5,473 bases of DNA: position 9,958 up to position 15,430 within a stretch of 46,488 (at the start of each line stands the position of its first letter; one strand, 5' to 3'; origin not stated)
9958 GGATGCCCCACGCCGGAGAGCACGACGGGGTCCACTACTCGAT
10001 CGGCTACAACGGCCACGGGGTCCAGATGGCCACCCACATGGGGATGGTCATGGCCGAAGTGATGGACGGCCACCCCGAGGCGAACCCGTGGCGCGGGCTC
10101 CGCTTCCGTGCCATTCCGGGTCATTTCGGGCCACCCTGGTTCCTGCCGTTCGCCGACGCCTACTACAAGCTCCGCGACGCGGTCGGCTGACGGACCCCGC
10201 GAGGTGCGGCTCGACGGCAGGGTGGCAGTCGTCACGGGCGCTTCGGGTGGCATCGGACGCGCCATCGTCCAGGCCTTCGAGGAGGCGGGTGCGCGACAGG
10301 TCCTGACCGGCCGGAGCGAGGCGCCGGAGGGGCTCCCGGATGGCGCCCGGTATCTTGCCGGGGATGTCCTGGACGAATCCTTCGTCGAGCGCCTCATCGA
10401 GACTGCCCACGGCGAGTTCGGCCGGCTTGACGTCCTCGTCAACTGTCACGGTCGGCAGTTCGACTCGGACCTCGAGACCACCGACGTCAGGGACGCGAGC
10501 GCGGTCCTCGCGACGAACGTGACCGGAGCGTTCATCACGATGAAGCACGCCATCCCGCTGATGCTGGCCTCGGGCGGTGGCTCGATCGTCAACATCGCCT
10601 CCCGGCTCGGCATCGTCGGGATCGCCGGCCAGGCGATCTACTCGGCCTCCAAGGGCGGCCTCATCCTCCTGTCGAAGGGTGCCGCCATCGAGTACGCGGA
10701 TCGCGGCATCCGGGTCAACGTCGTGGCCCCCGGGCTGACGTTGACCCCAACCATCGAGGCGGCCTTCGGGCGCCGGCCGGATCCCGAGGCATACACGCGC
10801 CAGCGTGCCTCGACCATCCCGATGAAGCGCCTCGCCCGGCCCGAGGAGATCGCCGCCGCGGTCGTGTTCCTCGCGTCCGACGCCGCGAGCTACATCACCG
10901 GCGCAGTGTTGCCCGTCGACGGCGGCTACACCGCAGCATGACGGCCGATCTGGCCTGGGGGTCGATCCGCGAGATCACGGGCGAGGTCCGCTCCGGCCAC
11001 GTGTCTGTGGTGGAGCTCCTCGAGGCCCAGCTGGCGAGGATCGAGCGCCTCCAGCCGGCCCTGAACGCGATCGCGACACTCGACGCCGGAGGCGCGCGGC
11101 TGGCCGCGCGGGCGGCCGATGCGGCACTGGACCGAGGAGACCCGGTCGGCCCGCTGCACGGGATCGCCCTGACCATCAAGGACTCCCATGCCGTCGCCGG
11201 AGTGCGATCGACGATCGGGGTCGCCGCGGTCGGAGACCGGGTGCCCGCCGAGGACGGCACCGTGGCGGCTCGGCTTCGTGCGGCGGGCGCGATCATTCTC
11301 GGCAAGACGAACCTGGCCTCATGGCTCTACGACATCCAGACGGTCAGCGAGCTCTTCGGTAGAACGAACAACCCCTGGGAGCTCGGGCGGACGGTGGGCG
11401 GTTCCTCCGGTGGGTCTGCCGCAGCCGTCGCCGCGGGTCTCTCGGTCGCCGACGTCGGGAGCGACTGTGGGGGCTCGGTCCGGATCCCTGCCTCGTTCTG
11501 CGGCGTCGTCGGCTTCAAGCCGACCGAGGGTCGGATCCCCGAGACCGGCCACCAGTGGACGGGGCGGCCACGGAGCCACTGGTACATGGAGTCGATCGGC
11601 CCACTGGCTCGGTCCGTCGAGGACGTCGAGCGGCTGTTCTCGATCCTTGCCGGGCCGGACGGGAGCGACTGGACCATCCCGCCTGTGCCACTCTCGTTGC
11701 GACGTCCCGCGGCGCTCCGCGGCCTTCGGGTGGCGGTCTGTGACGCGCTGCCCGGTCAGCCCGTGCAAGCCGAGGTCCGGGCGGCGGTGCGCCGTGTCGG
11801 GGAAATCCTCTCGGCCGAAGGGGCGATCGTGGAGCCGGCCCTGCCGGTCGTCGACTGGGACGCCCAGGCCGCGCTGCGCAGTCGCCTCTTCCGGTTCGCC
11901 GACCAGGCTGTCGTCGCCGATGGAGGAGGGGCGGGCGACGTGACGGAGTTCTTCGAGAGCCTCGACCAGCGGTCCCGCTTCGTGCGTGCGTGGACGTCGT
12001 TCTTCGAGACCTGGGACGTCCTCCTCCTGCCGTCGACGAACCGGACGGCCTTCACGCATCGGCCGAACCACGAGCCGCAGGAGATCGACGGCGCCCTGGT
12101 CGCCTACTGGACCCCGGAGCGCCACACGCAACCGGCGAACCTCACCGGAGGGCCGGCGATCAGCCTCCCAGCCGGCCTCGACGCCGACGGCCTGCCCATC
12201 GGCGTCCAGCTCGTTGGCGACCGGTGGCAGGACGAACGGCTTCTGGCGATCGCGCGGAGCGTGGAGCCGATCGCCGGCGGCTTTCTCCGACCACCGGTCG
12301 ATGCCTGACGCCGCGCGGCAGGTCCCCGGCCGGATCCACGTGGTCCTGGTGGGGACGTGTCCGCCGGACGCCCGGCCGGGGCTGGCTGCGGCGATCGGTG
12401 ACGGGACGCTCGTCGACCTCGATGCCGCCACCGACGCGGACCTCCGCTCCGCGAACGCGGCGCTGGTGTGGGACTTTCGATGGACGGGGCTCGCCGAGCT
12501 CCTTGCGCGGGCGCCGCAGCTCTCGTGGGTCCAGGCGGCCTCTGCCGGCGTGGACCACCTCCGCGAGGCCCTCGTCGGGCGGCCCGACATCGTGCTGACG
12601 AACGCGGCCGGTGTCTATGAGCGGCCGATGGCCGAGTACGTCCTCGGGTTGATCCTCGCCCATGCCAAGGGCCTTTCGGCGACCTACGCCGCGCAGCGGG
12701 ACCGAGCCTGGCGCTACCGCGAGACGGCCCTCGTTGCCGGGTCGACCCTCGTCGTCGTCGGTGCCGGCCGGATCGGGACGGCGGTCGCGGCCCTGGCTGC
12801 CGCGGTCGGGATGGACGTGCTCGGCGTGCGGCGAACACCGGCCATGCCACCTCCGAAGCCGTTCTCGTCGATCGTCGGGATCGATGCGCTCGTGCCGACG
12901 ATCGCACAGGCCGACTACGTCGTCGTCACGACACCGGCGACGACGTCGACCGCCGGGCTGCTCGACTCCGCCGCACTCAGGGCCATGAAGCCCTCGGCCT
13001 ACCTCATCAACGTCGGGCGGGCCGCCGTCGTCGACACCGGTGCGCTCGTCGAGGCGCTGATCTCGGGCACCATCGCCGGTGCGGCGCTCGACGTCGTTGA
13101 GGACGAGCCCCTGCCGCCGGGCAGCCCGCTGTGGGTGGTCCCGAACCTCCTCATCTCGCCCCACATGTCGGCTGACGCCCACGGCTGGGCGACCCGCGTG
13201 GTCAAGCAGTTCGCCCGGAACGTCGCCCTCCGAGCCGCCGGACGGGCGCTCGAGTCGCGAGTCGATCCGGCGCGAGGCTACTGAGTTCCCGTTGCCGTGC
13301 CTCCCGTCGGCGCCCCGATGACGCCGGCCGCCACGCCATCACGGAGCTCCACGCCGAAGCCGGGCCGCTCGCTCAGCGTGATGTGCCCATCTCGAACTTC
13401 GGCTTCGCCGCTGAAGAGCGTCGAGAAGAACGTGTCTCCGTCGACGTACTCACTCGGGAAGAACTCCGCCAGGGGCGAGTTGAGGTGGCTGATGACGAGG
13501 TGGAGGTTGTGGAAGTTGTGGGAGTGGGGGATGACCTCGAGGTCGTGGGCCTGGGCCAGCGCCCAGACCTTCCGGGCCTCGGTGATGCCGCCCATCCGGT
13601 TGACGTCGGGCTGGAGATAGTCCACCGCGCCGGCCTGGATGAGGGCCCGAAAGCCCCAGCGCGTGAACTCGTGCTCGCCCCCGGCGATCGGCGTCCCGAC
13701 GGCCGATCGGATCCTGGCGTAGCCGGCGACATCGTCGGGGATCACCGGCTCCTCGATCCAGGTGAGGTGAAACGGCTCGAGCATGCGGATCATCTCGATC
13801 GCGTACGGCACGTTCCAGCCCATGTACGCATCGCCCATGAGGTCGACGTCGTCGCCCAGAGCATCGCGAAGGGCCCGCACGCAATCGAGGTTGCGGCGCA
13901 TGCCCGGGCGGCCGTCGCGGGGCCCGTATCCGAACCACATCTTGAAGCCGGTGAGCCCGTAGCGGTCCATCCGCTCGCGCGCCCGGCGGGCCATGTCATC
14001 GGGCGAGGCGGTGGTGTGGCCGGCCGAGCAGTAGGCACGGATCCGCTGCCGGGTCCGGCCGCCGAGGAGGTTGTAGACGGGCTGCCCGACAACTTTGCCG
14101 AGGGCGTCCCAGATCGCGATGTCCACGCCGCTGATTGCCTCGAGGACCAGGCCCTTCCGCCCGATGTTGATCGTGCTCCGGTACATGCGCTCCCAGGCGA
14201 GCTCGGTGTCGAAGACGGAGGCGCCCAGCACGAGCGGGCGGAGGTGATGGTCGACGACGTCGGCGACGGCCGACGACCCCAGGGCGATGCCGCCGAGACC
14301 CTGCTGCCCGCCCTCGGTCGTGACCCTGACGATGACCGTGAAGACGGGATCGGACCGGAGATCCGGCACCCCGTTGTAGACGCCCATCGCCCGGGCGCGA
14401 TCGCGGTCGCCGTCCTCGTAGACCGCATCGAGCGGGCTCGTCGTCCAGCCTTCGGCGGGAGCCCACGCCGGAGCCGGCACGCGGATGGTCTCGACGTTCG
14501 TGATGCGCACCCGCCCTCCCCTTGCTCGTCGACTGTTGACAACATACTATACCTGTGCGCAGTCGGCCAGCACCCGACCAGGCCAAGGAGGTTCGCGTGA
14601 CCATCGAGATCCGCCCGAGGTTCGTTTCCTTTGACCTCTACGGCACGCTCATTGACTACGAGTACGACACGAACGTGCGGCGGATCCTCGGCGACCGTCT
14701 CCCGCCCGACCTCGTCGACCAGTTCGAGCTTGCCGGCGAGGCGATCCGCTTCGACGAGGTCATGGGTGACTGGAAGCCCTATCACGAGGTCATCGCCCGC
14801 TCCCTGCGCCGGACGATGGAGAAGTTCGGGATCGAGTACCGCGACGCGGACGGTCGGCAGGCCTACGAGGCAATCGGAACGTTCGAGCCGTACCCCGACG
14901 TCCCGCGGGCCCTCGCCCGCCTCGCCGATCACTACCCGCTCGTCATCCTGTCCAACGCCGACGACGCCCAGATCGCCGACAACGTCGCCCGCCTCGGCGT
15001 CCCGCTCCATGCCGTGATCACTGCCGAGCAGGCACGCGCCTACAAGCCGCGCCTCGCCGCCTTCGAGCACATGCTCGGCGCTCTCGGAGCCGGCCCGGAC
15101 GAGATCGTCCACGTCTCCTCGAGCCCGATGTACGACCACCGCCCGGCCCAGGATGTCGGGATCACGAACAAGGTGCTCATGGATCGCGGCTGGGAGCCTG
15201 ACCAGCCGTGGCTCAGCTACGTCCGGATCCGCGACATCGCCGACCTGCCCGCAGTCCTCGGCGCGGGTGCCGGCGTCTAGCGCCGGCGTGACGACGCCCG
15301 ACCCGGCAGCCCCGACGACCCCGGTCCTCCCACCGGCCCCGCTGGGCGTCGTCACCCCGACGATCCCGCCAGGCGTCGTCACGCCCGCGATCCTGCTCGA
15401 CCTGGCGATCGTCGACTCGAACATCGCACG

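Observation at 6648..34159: One 10-12-bp element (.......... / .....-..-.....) marks about nine sites, nearly all at promoters, across 28 kb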

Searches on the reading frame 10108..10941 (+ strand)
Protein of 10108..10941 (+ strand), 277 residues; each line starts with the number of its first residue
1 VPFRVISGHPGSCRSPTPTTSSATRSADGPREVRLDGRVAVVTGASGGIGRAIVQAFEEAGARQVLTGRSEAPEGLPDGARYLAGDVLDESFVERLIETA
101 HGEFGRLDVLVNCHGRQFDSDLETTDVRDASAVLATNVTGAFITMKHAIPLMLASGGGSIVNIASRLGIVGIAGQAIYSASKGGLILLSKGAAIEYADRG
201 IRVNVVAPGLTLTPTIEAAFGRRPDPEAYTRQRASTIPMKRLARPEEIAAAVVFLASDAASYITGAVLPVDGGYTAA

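Call 5: search_protein_families(library=pfam, proteins=[window:10108-10941:+])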
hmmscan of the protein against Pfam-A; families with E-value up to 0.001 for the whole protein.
window:10108-10941:+ (277 aa): 5 families
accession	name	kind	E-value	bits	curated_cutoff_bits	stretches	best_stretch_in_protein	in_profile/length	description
PF13561.12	adh_short_C2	-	2.5e-58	197.9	27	1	44-275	1-236/236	Enoyl-(Acyl carrier protein) reductase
PF00106.31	adh_short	-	1.2e-45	155.9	26.6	1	38-216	1-187/195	short chain dehydrogenase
PF08659.16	KR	-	2.3e-09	37.9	22.6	1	41-181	4-152/180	KR domain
PF01370.27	Epimerase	-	3.5e-05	23.8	20.9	1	41-113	2-71/240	NAD dependent epimerase/dehydratase family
PF23441.1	SDR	-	0.0002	21.3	27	1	84-273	67-254/258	SDR-like rossmann domain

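Call 21: search_protein_families(library=ncbifam, proteins=[window:10108-10941:+], max_evalue=0.00001)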
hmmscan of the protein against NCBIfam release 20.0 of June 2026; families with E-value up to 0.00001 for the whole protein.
window:10108-10941:+ (277 aa): 221 families (the best 25 are shown)
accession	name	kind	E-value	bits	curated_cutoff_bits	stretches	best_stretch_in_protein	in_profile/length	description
NF004791.0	PRK06138.1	equivalog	4.4e-67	226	312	1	34-277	2-252/252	SDR family oxidoreductase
NF005559.1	PRK07231.1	subfamily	1.2e-61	208.3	215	1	34-275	1-248/249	glucose 1-dehydrogenase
NF004818.0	PRK06172.1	equivalog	1.3e-59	201.6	336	1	34-276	4-252/253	SDR family oxidoreductase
NF052558.1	MBtsdlDhBudC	equivalog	6.5e-58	196.2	270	1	36-276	2-243/250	meso-2,3-butanediol dehydrogenase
NF005067.0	PRK06484.1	equivalog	6.8e-56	189.9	713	1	36-276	8-253/524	short chain dehydrogenase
NF053701.1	CsHdxCHCADhChcB2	equivalog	1.3e-55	188.6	350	1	35-276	1-244/245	cis-4-hydroxycyclohexanecarboxylate dehydrogenase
NF005681.0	PRK07478.1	subfamily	3.8e-55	187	267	1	34-275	3-250/254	SDR family oxidoreductase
TIGR01830.1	3oxo_ACP_reduc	equivalog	5.7e-54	183.3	297.75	1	40-273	1-237/239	3-oxoacyl-[acyl-carrier-protein] reductase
NF004198.0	PRK05653.1-3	equivalog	7e-54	182.9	296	1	34-274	4-246/248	3-oxoacyl-ACP reductase FabG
NF005469.0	PRK07063.1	equivalog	2.7e-53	181.2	306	1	33-275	3-255/260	SDR family oxidoreductase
NF005893.0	PRK07856.1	equivalog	5.7e-53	179.8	255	1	32-273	4-240/255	SDR family oxidoreductase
NF005309.0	PRK06841.1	subfamily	1.3e-52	178.8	286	1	32-276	10-254/255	GolD/DthD family dehydrogenase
NF009466.0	PRK12826.1-2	subfamily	1.9e-52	178.2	222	1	38-275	4-245/248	3-oxoacyl-ACP reductase FabG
NF052562.1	RADHDNL4305835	equivalog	8.1e-52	176.1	400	1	34-276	4-251/252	NADP-dependent (R)-specific alcohol dehydrogenase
NF006121.0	PRK08265.1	subfamily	3.8e-51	174.1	294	1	34-276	4-247/263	short chain dehydrogenase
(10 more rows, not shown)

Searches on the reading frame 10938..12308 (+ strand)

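Call 5: search_protein_families(library=pfam, proteins=[window:10938-12308:+])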
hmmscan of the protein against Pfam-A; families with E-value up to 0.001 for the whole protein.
window:10938-12308:+ (456 aa): 1 family
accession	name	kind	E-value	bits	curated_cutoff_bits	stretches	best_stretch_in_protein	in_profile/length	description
PF01425.27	Amidase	-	5.8e-106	355.6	27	2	26-302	1-276/445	Amidase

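Call 21: search_protein_families(library=ncbifam, proteins=[window:10938-12308:+], max_evalue=0.00001)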
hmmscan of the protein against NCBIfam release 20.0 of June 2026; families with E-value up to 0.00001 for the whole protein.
window:10938-12308:+ (456 aa): 26 families (the best 25 are shown)
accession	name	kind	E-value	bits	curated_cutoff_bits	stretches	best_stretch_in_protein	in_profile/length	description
NF004816.0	PRK06170.1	equivalog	4.8e-111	371.8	503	2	3-309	7-314/493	amidase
NF004815.0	PRK06169.1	equivalog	1.6e-91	307.2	506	1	12-445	14-458/471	amidase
NF005687.0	PRK07487.1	subfamily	2.7e-89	300.1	428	2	10-300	10-296/468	amidase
NF005450.0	PRK07042.1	equivalog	4.3e-78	262.9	458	1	10-447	9-453/464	amidase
NF005686.0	PRK07486.1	subfamily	2.6e-77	260.6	465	2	10-306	16-313/486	amidase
NF005688.0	PRK07488.1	equivalog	1.5e-76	258.2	532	2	4-296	7-282/474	indoleacetamide hydrolase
NF006631.0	PRK09201.1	equivalog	8.2e-73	245.7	461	2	5-297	4-295/466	AtzE family amidohydrolase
TIGR02715.1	amido_AtzE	subfamily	4.3e-71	240.2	425.75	2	10-297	2-288/452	AtzE family amidohydrolase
NF009119.0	PRK12470.1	equivalog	8.9e-69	232.7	498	2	3-357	4-341/462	amidase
TIGR00132.1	gatA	equivalog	4.4e-65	220.2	481.1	2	18-300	6-283/466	Asp-tRNA(Asn)/Glu-tRNA(Gln) amidotransferase subunit GatA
NF004717.0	PRK06061.1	equivalog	5.4e-65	219.9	498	2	10-303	19-310/483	amidase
NF005899.0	PRK07869.1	equivalog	1.3e-58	198.9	418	2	13-301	20-296/471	amidase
NF005460.0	PRK07056.1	subfamily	9.6e-58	196.2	447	1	9-300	9-291/457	amidase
NF005565.0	PRK07235.1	subfamily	1.1e-56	192.6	545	2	67-300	82-315/506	amidase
NF006006.0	PRK08137.1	equivalog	1e-52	179.7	534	1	23-298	49-331/529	amidase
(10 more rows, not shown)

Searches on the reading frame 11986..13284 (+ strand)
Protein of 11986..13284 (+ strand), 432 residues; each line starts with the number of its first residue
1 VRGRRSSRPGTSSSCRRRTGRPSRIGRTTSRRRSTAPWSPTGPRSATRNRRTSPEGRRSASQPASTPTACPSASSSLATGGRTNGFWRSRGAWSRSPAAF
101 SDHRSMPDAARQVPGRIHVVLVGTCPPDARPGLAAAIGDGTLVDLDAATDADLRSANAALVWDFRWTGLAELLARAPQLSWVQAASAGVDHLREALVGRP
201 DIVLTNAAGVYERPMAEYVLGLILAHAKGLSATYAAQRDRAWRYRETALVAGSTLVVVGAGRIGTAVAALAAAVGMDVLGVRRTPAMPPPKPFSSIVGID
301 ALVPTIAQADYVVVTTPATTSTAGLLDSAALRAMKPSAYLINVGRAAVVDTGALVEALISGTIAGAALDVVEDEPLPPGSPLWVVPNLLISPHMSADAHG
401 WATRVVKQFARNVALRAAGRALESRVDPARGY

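Call 5: search_protein_families(library=pfam, proteins=[window:11986-13284:+])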
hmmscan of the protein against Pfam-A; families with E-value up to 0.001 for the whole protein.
window:11986-13284:+ (432 aa): 2 families
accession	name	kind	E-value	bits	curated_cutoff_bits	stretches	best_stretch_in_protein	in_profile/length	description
PF02826.25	2-Hacid_dh_C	-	6e-49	166.2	25.1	1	220-395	1-178/178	D-isomer specific 2-hydroxyacid dehydrogenase, NAD binding domain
PF00389.36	2-Hacid_dh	-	1.4e-06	28.5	24.6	1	153-371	37-103/134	D-isomer specific 2-hydroxyacid dehydrogenase, catalytic domain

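Call 21: search_protein_families(library=ncbifam, proteins=[window:11986-13284:+], max_evalue=0.00001)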
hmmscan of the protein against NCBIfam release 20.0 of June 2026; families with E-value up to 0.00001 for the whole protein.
window:11986-13284:+ (432 aa): 21 families
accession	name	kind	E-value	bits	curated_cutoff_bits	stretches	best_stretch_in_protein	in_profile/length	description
NF041369.1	Dhydh_Halo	equivalog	1.6e-61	208.2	400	1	179-426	56-304/305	D-2-hydroxyacid dehydrogenase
NF009714.1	PRK13243.1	equivalog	1.3e-36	126.6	455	1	170-419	59-315/332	glyoxylate reductase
TIGR01327.1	PGDH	equivalog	4.6e-35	121.4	454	1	170-425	54-309/525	phosphoglycerate dehydrogenase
NF005069.0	PRK06487.1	equivalog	9.2e-35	120.2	448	1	170-421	61-315/320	2-hydroxyacid dehydrogenase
NF005387.0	PRK06932.1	equivalog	2.5e-33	115.4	492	1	170-413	57-306/314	2-hydroxyacid dehydrogenase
NF011938.0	PRK15409.1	equivalog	2.2e-30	105.8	492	1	170-402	58-294/324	glyoxylate/hydroxypyruvate reductase GhrB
NF005027.0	PRK06436.1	equivalog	3.5e-27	95.3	261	1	181-401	52-263/303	2-hydroxyacid dehydrogenase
NF012013.0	PRK15469.1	equivalog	5.1e-27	94.7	403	1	151-432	34-312/312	glyoxylate/hydroxypyruvate reductase GhrA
NF008759.0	PRK11790.1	equivalog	2.1e-26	92.6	404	1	171-397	69-297/410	phosphoglycerate dehydrogenase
NF000492.1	vanH_gen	exception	1.7e-21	76.6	540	1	180-374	68-255/312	D-lactate dehydrogenase VanH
NF005750.0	PRK07574.1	equivalog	1.2e-20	73.9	329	1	170-397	106-337/386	NAD-dependent formate dehydrogenase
NF001309.0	PRK00257.1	equivalog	2e-20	73.1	434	1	139-375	21-238/379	4-phosphoerythronate dehydrogenase PdxB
NF006263.0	PRK08410.1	equivalog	3.9e-20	72.5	389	1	172-413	57-303/311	D-2-hydroxyacid dehydrogenase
NF000128.1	vanH-Sc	exception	7.7e-19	68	650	1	181-374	89-275/337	D-lactate dehydrogenase VanH-Sc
NF000151.1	vanH-Ac1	exception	8.8e-18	64.7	750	1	183-374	107-291/351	D-lactate dehydrogenase VanH-Ac1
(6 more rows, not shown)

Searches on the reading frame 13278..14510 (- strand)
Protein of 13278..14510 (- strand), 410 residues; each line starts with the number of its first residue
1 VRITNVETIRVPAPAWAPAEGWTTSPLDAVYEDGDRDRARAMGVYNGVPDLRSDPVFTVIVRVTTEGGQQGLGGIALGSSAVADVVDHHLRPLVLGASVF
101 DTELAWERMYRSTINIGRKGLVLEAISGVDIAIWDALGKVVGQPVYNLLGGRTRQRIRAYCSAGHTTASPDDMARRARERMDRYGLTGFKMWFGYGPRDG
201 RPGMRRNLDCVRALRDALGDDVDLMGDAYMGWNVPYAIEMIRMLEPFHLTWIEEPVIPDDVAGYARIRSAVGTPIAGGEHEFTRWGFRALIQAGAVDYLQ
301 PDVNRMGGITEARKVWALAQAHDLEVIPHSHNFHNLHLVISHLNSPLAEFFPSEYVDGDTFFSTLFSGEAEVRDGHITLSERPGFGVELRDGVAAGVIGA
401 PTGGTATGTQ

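Call 6: search_protein_families(library=pfam, proteins=[window:13278-14510:-])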
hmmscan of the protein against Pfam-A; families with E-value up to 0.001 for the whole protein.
window:13278-14510:- (410 aa): 2 families
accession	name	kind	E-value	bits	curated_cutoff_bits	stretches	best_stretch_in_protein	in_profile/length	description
PF13378.12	MR_MLE_C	-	1.1e-65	221.9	29.4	1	172-391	1-217/219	Enolase C-terminal domain-like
PF02746.21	MR_MLE_N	-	1.2e-14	54.9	22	1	59-150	29-117/117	Mandelate racemase / muconate lactonizing enzyme, N-terminal domain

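Call 21: search_protein_families(library=ncbifam, proteins=[window:13278-14510:-], max_evalue=0.00001)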
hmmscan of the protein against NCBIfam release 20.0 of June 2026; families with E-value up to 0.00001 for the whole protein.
window:13278-14510:- (410 aa): 15 families
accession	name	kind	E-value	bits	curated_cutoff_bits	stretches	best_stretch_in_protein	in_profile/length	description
NF011968.0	PRK15440.1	equivalog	1.5e-78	264.5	393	1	58-391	59-385/395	L-rhamnonate dehydratase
NF047820.1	TalGalacDh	equivalog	8.8e-56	189.4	500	1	57-394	37-361/371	L-talarate/galactarate dehydratase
NF040866.1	AraD_Arch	equivalog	1.4e-55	188.8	650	1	55-393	31-365/372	arabinonate dehydratase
NF040790.2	glucon_galact_dh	equivalog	4.2e-55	187.2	750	1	58-391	25-363/390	bifunctional D-gluconate/D-galactonate dehydratase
NF010624.0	PRK14017.1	equivalog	2.6e-53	181.5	311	1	59-390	16-353/382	galactonate dehydratase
NF043051.1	ManoateDhtManD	equivalog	4e-47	160.9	550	2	210-395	194-381/403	D-mannonate dehydratase ManD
NF011654.0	PRK15072.1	subfamily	1.8e-43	148.9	430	2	209-395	194-382/404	D-galactonate dehydratase family protein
TIGR02534.1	mucon_cyclo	subfamily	3.9e-19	68.9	334.95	1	60-389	31-357/368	muconate/chloromuconate family cycloisomerase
NF043002.1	HProlDhtase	equivalog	3.4e-18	65.6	500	1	125-389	101-354/366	cis-3-hydroxy-L-proline dehydratase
TIGR01928.1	menC_lowGC_arch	equivalog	1.7e-10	40.4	200.65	1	125-326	91-278/325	o-succinylbenzoate synthase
NF041118.1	A_G_epim_Thtga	equivalog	2.8e-10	39.8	500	1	127-325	99-286/341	L-Ala-D/L-Glu epimerase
NF002782.0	PRK02901.1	equivalog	3.3e-08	32.9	288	1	204-317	117-230/328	o-succinylbenzoate synthase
NF042940.1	racemase_DgcA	equivalog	1.4e-07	31.1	400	1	128-327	87-267/323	N-acetyl-D-Glu racemase DgcA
TIGR03247.1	glucar-dehydr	equivalog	6e-07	28.5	828.7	0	168-390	179-398/441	glucarate dehydratase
TIGR01927.1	menC_gam_Gplu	equivalog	8.3e-07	28.6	130.55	1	204-321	137-255/307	o-succinylbenzoate synthase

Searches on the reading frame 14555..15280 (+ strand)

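Call 6: search_protein_families(library=pfam, proteins=[window:14555-15280:+])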
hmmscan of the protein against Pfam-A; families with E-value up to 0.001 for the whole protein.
window:14555-15280:+ (241 aa): 2 families
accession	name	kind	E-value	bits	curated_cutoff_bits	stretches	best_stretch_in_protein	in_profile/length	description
PF00702.32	Hydrolase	-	2.1e-11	45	26.4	1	24-199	4-188/191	haloacid dehalogenase-like hydrolase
PF13419.12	HAD_2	-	8.5e-07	29.7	23.8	1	83-204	44-174/178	Haloacid dehalogenase-like hydrolase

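Call 21: search_protein_families(library=ncbifam, proteins=[window:14555-15280:+], max_evalue=0.00001)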
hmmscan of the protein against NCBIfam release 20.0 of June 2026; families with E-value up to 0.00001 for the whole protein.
window:14555-15280:+ (241 aa): 5 families
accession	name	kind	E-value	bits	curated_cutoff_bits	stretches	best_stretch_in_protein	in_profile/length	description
TIGR01428.1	HAD_type_II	equivalog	2.2e-40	138.8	125.4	1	22-212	2-193/197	haloacid dehalogenase type II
TIGR01493.1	HAD-SF-IA-v2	subfamily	3.4e-14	53.4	39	1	24-195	2-155/161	HAD-IA family hydrolase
TIGR02253.1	CTE7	subfamily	2.3e-12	47.2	169.75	1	23-216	4-201/221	TIGR02253 family HAD-type hydrolase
TIGR01662.1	HAD-SF-IIIA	subfamily_domain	1.8e-07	31.3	44.6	1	103-187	17-117/141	HAD-IIIA family hydrolase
TIGR02252.1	DREG-2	subfamily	1.9e-06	27.8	155.2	1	102-204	96-200/203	HAD hydrolase, REG-2-like, family IA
